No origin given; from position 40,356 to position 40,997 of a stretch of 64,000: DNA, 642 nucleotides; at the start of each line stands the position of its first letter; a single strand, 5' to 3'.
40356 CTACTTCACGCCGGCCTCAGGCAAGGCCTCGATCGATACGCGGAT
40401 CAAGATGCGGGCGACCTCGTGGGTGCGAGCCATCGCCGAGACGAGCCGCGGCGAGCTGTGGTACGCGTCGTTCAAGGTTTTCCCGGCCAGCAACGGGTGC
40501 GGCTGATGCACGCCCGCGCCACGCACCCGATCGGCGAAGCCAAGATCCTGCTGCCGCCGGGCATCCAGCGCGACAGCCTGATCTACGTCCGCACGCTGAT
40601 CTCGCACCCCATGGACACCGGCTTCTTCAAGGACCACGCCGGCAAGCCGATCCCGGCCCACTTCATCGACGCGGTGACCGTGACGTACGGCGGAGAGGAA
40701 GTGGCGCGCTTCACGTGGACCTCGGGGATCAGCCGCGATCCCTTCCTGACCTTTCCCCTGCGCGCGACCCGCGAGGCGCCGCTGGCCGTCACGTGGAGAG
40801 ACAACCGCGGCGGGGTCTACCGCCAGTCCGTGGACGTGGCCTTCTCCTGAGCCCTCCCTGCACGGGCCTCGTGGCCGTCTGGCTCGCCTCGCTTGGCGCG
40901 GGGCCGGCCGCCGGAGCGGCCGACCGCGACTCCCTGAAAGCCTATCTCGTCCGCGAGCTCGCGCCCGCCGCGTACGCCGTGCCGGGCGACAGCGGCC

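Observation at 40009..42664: Orphan soxY-soxZ carrier pair coupled to a secreted MBL-fold (SoxH-like)::tandem-rhodanese fusion, with no SoxAX/SoxB/SoxCD nearby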

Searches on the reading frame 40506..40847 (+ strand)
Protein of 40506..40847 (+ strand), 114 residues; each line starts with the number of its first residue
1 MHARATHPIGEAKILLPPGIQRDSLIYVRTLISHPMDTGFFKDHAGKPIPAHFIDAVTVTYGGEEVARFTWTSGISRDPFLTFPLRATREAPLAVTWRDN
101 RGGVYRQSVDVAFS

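Call 4: search_protein_families(library=pfam, proteins=[window:40506-40847:+], max_evalue=0.01)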
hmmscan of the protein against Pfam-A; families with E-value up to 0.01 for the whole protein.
window:40506-40847:+ (114 aa): 1 family
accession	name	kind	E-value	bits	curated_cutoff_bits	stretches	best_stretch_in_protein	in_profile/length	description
PF08770.17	SoxZ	-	3.1e-27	94.6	25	1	22-109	8-97/98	Sulphur oxidation protein SoxZ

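Call 5: search_protein_families(library=ncbifam, proteins=[window:40506-40847:+], max_evalue=0.01)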
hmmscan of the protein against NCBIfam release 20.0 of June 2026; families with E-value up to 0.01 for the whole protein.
window:40506-40847:+ (114 aa): 2 families
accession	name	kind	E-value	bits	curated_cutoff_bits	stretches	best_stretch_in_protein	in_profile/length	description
TIGR04490.1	SoxZ_true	equivalog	2.6e-25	88.2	76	1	22-109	7-96/98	thiosulfate oxidation carrier complex protein SoxZ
TIGR04557.1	fuse_rel_SoxYZ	equivalog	3.6e-18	65.7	140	1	4-105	124-225/226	quinoprotein dehydrogenase-associated SoxYZ-like carrier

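Call 86: search_solved_structures(query=window:40506-40847:+, max_evalue=0.001)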
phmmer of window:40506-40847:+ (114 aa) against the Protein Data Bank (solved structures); distinct sequences matched with E-value up to 0.001: 4.
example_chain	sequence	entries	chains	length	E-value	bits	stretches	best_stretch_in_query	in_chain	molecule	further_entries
2ox5_Z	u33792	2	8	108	1e-09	42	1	13-110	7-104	SoxZ protein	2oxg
2oxh_Z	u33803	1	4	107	1.2e-09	41.7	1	13-108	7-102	SoxZ protein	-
4uwq_C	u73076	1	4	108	9e-07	32.4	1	28-110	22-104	SOXZ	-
1v8h_A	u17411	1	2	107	9.7e-07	32.3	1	28-109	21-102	sulfur oxidation protein SoxZ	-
